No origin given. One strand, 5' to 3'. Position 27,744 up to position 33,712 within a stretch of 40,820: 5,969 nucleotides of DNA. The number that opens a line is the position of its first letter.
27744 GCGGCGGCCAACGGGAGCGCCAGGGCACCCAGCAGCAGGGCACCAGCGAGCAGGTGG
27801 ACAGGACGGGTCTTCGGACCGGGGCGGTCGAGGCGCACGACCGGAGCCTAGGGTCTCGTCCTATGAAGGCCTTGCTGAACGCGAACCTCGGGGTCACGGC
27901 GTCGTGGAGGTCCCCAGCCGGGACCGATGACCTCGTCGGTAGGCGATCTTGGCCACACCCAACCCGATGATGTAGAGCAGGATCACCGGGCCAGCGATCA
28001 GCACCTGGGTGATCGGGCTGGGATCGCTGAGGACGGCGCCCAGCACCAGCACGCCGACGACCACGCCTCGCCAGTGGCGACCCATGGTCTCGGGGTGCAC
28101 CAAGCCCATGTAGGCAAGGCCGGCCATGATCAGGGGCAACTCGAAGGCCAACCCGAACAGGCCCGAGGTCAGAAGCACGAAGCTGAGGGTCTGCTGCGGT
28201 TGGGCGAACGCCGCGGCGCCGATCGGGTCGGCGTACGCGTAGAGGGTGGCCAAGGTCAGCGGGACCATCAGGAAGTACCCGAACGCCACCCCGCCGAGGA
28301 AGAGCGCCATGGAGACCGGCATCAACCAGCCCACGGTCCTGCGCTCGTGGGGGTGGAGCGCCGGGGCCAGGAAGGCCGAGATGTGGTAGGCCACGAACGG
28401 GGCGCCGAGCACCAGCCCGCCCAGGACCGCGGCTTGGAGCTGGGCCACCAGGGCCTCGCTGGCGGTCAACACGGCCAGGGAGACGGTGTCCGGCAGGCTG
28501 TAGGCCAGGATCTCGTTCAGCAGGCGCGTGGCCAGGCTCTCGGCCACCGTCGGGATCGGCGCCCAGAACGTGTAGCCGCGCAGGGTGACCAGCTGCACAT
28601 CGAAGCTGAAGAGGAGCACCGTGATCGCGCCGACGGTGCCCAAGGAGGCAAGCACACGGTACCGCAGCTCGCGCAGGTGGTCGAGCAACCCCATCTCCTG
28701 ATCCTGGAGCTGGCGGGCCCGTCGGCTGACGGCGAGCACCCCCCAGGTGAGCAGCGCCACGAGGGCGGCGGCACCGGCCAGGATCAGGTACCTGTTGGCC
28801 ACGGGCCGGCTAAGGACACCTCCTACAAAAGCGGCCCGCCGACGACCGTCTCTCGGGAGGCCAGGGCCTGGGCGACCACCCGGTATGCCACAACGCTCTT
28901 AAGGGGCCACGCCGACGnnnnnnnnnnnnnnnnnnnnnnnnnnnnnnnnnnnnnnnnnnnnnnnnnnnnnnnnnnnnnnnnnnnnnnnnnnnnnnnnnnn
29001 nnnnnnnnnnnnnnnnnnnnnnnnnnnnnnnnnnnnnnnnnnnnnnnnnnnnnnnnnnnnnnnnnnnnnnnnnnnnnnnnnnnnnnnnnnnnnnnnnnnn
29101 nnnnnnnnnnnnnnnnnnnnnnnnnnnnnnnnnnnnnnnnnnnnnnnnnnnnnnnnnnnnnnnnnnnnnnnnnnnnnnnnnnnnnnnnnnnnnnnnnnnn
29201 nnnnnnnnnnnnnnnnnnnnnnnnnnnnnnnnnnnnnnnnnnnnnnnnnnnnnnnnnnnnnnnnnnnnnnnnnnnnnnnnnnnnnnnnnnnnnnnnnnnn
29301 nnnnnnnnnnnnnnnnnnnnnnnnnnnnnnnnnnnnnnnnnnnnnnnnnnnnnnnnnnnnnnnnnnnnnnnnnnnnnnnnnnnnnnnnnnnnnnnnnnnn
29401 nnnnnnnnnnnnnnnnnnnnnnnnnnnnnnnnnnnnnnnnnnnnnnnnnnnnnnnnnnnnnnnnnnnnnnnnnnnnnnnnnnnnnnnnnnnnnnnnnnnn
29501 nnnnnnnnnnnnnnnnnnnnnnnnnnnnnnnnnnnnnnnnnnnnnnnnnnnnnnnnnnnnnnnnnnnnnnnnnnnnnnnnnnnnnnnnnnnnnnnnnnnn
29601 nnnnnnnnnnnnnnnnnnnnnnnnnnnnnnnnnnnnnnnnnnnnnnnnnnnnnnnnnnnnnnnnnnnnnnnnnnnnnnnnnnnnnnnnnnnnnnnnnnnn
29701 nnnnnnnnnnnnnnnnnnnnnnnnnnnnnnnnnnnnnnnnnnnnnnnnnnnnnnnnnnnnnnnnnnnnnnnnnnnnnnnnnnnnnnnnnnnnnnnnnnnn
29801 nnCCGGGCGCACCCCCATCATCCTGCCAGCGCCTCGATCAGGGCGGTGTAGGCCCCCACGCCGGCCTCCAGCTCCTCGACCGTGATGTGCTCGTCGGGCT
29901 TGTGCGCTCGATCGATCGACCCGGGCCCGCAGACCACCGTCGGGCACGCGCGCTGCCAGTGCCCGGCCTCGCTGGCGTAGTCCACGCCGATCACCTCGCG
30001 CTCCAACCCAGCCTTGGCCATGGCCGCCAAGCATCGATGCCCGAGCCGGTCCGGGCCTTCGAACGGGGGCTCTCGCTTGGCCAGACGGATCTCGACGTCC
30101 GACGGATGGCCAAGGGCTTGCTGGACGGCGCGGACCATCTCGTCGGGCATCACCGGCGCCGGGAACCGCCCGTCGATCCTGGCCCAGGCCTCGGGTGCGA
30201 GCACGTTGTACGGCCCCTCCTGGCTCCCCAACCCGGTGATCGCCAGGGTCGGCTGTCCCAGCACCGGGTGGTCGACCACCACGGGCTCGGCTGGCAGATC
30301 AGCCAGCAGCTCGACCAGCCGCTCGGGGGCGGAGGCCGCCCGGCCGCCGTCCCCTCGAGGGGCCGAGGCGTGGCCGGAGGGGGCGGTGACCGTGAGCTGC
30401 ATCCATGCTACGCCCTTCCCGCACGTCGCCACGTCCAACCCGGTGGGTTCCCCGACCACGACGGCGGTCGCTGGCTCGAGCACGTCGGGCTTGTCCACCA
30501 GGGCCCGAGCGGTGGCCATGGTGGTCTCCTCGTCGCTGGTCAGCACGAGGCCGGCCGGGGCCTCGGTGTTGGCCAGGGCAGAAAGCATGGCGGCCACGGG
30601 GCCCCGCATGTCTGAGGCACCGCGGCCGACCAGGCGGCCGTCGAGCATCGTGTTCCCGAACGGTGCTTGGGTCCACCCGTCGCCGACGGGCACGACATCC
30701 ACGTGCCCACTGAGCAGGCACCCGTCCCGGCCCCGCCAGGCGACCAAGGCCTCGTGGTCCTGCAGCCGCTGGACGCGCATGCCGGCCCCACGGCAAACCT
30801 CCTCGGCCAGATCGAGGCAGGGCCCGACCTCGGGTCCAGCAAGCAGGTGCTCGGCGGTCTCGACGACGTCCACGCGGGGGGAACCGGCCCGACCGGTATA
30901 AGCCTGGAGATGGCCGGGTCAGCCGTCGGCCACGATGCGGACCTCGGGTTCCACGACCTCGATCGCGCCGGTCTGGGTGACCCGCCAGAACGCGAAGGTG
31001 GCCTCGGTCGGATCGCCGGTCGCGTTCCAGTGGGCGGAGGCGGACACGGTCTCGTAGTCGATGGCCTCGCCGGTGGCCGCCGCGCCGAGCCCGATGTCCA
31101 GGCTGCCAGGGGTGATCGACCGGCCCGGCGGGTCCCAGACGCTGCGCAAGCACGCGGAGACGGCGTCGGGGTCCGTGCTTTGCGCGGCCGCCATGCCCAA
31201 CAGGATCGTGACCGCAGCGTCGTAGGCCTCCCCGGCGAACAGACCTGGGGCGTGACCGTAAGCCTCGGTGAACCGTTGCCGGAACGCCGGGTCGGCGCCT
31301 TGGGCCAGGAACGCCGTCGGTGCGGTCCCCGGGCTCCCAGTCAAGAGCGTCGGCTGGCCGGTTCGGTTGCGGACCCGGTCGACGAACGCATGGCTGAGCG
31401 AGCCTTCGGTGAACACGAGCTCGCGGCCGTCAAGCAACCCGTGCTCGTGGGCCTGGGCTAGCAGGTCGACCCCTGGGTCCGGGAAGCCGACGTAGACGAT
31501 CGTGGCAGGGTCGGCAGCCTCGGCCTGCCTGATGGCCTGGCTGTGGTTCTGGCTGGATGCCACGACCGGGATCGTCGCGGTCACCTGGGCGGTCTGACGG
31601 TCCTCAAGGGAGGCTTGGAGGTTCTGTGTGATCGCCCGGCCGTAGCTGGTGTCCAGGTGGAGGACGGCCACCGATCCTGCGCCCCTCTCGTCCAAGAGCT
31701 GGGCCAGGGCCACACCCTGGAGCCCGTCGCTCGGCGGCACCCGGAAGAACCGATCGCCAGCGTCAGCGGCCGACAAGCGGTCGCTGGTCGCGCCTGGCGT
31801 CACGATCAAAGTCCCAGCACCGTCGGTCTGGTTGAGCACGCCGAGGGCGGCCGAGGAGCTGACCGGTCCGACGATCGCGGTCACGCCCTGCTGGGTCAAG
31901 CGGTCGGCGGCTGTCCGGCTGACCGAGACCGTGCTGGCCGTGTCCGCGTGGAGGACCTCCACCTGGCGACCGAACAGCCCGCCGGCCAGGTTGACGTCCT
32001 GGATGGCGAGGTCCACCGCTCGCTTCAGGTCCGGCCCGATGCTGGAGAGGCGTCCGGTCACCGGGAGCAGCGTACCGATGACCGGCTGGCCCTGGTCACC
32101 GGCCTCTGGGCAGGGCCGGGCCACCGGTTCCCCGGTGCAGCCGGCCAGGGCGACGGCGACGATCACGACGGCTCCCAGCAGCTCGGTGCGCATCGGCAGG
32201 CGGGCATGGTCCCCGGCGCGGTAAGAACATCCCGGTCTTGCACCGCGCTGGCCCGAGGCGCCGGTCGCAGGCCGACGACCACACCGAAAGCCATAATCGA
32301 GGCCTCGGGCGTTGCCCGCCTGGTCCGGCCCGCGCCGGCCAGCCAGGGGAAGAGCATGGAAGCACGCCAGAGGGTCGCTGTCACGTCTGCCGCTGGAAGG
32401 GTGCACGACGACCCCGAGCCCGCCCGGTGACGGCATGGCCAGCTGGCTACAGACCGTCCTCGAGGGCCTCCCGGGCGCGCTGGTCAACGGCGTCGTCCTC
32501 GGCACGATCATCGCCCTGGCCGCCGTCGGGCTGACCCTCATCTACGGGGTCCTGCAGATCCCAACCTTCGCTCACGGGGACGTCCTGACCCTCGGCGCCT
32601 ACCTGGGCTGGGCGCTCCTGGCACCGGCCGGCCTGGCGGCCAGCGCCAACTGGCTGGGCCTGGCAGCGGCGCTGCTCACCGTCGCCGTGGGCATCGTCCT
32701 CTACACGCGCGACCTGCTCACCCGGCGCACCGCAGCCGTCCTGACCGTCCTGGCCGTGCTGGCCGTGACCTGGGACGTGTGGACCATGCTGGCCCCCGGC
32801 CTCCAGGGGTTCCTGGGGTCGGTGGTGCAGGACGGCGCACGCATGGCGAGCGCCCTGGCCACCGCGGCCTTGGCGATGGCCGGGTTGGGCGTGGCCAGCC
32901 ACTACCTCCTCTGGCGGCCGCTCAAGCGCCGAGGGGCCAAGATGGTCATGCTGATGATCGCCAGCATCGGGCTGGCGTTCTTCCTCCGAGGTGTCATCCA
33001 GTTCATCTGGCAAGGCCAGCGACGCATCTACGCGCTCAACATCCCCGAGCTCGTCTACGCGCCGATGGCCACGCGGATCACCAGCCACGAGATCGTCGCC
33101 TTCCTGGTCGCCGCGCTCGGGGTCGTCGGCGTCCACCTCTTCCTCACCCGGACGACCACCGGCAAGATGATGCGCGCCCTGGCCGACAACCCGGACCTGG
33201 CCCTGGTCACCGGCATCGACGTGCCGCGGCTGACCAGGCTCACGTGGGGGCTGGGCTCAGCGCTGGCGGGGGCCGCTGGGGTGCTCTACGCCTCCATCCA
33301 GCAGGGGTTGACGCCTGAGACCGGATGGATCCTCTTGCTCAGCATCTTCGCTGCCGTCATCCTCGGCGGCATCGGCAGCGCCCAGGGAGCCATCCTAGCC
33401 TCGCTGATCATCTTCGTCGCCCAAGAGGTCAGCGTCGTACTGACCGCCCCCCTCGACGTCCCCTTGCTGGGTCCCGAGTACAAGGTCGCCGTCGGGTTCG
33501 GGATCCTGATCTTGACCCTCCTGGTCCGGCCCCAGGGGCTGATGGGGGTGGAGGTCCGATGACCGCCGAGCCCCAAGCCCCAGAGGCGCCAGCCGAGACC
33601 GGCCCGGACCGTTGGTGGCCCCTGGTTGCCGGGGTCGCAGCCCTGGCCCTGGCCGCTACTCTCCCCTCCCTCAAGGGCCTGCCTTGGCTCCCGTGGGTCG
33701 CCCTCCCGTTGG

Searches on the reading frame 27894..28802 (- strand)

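Call 39: search_protein_families(library=pfam, proteins=[window:27894-28802:-], max_evalue=0.00001)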
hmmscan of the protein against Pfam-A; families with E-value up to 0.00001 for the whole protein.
window:27894-28802:- (302 aa): 1 family
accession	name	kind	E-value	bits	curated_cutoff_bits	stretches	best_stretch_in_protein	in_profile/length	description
PF00902.23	TatC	-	4.3e-48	164.3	25.1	1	41-272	1-208/208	Sec-independent protein translocase protein (TatC)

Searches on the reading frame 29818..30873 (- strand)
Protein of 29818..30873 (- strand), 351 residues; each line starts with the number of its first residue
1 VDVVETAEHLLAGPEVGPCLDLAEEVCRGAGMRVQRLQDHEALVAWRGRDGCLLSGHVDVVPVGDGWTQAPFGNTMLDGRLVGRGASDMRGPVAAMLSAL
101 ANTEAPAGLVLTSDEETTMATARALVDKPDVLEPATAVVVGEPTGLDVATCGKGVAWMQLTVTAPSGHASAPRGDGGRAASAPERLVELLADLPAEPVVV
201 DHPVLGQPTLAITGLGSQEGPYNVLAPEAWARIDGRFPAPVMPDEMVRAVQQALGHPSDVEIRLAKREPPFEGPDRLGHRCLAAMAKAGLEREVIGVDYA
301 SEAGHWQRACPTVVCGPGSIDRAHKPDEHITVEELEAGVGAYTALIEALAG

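Call 39: search_protein_families(library=pfam, proteins=[window:29818-30873:-], max_evalue=0.00001)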
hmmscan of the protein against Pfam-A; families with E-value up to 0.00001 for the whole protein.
window:29818-30873:- (351 aa): 2 families
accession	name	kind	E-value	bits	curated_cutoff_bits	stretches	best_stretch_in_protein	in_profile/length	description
PF01546.33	Peptidase_M20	-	9.4e-29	101.2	24.6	1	53-347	1-205/206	Peptidase family M20/M25/M40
PF07687.19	M20_dimer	-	6.9e-07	29.6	21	1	153-256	4-101/107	Peptidase dimerisation domain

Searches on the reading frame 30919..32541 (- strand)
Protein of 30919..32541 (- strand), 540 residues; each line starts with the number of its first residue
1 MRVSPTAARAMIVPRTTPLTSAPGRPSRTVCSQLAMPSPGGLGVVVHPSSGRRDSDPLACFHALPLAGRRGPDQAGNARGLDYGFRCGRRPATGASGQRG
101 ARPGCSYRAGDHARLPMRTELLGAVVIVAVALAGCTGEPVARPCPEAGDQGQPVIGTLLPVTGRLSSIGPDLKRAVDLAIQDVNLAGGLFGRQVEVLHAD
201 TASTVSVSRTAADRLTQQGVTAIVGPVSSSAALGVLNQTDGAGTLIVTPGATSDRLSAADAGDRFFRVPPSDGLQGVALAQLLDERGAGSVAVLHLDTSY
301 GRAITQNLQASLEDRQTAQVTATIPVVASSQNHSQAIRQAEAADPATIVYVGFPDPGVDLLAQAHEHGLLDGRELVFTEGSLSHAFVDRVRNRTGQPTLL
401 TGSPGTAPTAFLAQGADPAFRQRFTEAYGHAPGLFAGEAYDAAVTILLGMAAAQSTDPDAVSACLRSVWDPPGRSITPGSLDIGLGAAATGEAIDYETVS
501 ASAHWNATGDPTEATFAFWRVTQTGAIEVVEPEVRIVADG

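Call 39: search_protein_families(library=pfam, proteins=[window:30919-32541:-], max_evalue=0.00001)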
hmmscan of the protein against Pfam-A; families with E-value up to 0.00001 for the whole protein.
window:30919-32541:- (540 aa): 3 families
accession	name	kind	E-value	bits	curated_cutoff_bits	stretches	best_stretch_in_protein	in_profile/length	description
PF13458.12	Peripla_BP_6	-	4.1e-45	155.4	31.7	1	155-468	4-311/343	Periplasmic binding protein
PF01094.35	ANF_receptor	-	6.7e-25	88.3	25.4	1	173-448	3-288/353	Receptor family ligand binding region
PF13433.12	Peripla_BP_5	-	1.8e-09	37.6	27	1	155-236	3-85/363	Periplasmic binding protein domain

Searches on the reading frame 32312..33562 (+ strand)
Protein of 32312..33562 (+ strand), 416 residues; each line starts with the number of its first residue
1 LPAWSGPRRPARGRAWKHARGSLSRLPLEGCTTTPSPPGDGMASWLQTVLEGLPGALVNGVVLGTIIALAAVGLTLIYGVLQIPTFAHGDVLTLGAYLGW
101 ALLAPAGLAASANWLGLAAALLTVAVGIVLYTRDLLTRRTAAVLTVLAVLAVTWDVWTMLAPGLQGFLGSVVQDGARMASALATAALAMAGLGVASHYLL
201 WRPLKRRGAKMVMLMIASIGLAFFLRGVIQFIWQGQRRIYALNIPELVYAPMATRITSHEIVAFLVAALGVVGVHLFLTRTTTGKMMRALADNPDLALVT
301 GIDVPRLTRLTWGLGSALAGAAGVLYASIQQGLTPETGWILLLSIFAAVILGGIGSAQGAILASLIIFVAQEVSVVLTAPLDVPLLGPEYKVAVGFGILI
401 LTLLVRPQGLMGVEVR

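Call 39: search_protein_families(library=pfam, proteins=[window:32312-33562:+], max_evalue=0.00001)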
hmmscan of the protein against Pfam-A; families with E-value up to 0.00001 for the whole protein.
window:32312-33562:+ (416 aa): 1 family
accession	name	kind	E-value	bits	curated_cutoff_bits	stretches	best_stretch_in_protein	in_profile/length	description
PF02653.21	BPD_transp_2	-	2.4e-39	135.5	26.8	2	173-403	50-269/269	Branched-chain amino acid transport system / permease component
